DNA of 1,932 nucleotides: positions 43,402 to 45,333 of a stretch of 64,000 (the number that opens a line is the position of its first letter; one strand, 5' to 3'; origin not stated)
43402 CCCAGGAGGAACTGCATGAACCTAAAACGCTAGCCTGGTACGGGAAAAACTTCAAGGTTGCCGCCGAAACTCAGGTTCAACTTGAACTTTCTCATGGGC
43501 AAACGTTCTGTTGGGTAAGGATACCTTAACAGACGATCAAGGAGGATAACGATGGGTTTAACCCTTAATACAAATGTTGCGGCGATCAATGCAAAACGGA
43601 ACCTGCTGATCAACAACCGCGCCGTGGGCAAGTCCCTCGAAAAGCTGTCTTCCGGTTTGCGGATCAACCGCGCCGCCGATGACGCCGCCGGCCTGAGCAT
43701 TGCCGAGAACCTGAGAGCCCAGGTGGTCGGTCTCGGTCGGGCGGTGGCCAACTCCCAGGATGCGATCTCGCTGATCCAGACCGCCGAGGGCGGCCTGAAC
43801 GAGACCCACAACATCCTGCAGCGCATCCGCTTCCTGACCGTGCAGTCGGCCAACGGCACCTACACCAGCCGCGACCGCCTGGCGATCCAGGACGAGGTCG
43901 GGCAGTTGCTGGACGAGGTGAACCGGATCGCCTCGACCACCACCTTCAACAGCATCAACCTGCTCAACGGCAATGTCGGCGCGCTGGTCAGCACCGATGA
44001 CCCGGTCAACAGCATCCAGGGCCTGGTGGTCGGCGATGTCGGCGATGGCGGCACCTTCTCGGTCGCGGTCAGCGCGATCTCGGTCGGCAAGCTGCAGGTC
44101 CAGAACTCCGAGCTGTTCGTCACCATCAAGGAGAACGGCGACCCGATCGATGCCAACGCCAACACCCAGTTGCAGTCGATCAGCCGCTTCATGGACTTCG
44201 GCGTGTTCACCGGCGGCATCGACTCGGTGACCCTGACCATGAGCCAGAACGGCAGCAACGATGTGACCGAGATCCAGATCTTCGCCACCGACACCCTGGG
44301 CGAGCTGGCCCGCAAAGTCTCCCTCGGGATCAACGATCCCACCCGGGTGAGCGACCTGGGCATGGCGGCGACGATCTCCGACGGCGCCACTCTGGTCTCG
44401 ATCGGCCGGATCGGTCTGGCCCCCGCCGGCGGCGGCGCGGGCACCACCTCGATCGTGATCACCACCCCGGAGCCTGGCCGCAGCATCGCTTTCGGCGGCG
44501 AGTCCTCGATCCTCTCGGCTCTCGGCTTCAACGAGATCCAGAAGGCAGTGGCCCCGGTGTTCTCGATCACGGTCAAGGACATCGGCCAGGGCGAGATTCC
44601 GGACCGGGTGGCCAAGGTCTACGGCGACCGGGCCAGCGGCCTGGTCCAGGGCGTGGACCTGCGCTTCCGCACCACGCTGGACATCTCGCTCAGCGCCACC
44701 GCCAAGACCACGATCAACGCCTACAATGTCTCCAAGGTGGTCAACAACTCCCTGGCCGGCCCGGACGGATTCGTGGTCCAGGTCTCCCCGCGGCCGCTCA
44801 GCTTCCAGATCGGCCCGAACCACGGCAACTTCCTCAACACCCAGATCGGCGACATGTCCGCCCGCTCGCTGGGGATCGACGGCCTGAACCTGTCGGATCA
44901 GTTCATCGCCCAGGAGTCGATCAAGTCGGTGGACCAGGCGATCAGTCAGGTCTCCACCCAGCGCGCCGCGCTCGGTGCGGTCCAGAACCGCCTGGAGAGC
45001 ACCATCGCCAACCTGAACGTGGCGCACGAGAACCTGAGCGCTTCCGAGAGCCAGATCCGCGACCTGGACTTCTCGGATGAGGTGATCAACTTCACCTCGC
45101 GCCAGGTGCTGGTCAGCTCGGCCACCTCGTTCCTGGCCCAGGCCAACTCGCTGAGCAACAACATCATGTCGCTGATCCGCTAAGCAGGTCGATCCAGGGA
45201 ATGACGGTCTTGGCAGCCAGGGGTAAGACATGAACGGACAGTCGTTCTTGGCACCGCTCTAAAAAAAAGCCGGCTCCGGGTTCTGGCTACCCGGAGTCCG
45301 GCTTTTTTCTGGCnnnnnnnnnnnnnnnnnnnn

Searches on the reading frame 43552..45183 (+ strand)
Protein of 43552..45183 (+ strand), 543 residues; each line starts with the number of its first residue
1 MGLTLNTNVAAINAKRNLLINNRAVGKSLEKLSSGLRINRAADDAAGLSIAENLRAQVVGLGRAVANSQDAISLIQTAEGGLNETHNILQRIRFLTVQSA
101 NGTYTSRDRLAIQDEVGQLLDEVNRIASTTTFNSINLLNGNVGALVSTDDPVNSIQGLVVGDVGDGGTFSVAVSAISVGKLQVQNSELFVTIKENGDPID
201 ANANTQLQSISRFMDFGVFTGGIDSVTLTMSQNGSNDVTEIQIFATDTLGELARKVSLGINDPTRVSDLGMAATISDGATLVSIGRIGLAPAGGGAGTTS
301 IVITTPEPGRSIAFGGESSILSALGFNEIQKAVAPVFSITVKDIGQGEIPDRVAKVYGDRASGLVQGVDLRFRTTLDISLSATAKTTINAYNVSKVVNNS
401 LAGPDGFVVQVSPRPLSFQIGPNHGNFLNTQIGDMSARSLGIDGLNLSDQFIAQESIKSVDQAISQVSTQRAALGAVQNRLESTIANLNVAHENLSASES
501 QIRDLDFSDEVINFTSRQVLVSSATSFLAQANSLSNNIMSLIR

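Call 77: search_protein_families(library=pfam, proteins=[window:43552-45183:+], max_evalue=0.00001)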
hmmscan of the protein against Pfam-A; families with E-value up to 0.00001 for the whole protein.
window:43552-45183:+ (543 aa): 2 families
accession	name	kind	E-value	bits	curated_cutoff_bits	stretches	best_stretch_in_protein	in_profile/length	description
PF00669.25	Flagellin_N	-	2.6e-43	147.8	26.6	1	6-141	2-137/139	Bacterial flagellin N-terminal helical region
PF00700.27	Flagellin_C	-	4.4e-24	85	23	1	457-542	1-86/86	Bacterial flagellin C-terminal helical region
